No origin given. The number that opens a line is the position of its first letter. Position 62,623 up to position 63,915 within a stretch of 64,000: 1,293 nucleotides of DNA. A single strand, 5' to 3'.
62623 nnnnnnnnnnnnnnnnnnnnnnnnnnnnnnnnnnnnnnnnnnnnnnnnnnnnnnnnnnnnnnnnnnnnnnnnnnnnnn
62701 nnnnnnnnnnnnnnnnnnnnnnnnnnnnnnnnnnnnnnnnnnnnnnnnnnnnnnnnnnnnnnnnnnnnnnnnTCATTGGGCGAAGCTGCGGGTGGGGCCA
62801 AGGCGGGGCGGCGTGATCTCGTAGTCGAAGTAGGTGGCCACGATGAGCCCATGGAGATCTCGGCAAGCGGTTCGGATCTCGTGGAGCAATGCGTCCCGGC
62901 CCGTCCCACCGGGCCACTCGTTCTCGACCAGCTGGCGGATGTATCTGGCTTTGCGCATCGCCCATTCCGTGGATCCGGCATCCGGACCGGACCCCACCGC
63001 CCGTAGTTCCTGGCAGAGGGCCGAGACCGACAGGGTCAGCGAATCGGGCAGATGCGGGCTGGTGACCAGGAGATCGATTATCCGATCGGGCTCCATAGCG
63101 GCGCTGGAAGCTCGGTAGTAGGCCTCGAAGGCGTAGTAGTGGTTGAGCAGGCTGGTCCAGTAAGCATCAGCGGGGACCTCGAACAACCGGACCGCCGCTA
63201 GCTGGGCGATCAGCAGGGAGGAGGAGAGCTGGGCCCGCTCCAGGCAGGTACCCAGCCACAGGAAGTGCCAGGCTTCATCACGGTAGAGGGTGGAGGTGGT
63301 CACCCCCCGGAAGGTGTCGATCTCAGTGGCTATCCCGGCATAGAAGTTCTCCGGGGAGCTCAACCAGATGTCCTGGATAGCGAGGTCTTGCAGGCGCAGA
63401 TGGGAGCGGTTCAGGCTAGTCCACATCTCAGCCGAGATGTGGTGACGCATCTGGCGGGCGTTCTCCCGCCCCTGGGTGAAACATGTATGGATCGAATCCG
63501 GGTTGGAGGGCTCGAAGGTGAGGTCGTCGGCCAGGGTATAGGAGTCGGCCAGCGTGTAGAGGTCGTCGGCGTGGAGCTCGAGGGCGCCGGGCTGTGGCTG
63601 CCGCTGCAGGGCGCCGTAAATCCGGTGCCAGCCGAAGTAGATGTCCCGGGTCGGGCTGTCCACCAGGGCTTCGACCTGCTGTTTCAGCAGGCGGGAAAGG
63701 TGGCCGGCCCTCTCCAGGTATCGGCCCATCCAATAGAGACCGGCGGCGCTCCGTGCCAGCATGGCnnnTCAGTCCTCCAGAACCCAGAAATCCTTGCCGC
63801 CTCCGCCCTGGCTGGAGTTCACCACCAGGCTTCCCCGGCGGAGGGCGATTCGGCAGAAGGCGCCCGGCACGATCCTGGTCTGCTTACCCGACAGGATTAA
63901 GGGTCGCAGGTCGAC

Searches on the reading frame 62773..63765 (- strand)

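Call 6: search_protein_families(library=pfam, proteins=[window:62773-63765:-], max_evalue=0.01)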
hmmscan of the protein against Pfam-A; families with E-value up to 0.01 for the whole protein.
window:62773-63765:- (330 aa): 1 family
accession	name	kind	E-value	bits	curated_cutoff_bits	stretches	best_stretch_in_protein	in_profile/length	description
PF04168.17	Alpha-E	-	1.6e-58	199.2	20.8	1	2-313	1-294/294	A predicted alpha-helical domain with a conserved ER motif.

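Call 7: search_protein_families(library=padloc, proteins=[window:62773-63765:-], max_evalue=0.001)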
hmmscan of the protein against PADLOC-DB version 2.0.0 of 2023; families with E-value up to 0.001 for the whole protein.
window:62773-63765:- (330 aa): 0 families
